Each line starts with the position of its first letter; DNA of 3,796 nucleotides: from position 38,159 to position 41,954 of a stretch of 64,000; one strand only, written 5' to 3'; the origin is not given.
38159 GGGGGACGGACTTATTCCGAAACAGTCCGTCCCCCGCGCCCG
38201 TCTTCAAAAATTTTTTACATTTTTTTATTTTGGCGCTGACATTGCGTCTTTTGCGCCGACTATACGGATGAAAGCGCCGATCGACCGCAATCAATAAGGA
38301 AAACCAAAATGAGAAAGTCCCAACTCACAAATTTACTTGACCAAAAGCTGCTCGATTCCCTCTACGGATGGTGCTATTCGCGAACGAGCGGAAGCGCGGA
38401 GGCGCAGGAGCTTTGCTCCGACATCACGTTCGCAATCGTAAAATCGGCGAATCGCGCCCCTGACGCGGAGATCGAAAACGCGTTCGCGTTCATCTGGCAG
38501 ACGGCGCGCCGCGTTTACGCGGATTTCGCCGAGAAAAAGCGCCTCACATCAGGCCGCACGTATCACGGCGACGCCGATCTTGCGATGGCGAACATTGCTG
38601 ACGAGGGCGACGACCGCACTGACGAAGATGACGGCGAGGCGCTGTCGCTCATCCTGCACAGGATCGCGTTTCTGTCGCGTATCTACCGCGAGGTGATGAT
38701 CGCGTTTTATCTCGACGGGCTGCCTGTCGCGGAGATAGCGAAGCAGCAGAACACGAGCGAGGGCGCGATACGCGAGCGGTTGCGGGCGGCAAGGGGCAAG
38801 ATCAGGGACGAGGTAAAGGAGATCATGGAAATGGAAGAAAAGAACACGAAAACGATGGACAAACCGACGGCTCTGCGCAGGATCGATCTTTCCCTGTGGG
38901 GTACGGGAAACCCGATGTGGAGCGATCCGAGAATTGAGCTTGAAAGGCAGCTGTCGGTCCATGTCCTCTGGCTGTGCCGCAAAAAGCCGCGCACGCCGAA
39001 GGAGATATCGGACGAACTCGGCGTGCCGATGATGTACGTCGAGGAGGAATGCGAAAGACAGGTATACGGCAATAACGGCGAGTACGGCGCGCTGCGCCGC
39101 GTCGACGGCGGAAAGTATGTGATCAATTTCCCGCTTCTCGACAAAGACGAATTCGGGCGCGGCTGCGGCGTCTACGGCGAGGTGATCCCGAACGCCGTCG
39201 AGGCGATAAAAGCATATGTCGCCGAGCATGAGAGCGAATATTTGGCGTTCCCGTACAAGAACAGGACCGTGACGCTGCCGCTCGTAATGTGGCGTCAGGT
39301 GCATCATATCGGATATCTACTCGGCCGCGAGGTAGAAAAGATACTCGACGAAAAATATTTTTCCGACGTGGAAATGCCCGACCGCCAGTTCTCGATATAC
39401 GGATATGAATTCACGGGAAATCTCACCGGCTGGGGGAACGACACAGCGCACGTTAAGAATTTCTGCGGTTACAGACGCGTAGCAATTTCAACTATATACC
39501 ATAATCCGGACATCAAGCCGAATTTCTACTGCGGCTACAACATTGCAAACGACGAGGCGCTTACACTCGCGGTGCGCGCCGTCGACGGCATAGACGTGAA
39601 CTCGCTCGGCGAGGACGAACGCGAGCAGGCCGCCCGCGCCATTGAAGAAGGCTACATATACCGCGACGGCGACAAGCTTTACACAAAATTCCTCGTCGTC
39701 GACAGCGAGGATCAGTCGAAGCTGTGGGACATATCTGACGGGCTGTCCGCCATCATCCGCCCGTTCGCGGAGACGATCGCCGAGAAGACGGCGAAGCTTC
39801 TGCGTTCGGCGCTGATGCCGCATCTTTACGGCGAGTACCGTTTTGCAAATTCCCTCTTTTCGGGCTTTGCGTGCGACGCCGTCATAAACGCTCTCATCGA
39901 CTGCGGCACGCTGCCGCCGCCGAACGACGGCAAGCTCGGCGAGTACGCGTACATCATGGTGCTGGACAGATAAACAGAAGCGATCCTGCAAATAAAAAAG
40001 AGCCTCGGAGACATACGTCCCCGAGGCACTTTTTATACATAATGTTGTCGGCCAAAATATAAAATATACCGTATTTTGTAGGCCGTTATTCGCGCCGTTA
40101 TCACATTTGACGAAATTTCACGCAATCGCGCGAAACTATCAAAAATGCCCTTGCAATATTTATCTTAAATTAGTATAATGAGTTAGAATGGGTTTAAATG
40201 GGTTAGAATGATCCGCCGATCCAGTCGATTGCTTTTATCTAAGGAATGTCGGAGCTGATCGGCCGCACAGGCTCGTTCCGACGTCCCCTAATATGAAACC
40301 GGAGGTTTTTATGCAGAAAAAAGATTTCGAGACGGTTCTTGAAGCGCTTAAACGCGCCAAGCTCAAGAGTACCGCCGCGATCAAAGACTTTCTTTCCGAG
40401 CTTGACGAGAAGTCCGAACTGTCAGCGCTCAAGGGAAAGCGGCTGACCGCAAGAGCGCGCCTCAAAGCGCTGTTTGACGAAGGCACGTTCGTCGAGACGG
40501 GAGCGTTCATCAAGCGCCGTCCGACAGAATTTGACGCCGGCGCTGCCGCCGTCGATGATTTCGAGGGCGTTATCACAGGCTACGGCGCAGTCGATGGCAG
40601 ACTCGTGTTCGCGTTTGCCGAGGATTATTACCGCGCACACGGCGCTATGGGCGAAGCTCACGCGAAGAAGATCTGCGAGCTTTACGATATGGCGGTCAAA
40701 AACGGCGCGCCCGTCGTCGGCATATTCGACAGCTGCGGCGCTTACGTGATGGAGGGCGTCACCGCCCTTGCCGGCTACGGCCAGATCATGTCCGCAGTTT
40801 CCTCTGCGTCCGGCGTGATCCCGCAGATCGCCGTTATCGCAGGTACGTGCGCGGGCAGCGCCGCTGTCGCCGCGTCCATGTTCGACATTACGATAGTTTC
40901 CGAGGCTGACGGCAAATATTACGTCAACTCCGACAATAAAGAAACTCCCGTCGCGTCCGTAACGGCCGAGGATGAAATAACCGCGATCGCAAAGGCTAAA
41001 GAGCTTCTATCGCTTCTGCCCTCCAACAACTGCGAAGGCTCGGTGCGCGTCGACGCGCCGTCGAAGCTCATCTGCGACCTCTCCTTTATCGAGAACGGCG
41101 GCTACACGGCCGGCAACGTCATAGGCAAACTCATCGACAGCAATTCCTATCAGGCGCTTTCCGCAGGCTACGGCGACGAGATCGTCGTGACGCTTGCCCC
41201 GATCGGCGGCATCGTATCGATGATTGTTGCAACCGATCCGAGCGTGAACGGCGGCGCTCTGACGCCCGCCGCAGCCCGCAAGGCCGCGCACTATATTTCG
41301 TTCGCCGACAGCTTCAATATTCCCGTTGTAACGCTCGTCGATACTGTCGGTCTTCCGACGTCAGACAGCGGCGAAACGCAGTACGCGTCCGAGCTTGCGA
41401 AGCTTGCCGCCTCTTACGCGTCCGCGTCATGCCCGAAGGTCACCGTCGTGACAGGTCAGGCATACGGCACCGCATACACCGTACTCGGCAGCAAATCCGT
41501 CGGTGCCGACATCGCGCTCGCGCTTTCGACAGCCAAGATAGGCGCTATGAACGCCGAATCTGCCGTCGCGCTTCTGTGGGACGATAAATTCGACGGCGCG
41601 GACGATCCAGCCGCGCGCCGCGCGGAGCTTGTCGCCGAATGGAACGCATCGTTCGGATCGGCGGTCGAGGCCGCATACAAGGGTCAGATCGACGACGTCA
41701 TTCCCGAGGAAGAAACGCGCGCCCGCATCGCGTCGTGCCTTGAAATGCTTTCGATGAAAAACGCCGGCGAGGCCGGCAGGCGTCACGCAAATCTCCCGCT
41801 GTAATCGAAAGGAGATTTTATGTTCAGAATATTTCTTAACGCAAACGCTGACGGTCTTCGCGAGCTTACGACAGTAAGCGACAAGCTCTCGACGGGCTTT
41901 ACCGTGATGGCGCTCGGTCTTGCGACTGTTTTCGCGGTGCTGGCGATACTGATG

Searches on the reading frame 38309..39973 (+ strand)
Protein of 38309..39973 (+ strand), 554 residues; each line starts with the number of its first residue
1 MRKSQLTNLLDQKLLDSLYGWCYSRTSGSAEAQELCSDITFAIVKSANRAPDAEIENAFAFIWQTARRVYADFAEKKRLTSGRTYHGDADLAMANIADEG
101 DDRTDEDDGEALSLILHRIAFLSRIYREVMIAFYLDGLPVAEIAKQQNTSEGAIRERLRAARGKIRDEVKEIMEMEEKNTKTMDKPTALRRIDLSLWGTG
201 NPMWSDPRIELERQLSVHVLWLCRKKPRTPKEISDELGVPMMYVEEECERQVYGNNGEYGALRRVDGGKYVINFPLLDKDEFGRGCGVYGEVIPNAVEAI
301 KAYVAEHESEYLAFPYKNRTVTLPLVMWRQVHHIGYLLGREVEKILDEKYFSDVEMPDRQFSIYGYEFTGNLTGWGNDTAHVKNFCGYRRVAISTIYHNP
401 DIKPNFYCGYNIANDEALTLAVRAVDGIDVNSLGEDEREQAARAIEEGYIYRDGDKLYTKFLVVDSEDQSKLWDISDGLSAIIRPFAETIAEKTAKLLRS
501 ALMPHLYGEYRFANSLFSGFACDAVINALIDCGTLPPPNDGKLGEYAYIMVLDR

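Call 45: search_protein_families(library=pfam, proteins=[window:38309-39973:+], max_evalue=0.00001)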
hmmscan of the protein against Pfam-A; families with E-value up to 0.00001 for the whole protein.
window:38309-39973:+ (554 aa): 2 families
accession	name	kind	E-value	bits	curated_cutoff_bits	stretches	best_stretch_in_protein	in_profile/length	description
PF08281.18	Sigma70_r4_2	-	3.7e-10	39.7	25.7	1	115-164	4-53/54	Sigma-70, region 4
PF04545.22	Sigma70_r4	-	2.8e-08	33.6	24.1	0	123-166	6-49/50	Sigma-70, region 4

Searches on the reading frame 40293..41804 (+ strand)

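Call 45: search_protein_families(library=pfam, proteins=[window:40293-41804:+], max_evalue=0.00001)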
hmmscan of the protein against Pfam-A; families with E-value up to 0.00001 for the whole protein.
window:40293-41804:+ (503 aa): 2 families
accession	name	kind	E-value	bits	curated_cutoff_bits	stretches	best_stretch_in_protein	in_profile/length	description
PF01039.27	Carboxyl_trans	-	2.8e-81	274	22.3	2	220-499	198-491/493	Carboxyl transferase domain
PF03255.19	ACCA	-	2.6e-10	40.4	23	1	319-450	124-250/310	Acetyl co-enzyme A carboxylase carboxyltransferase-like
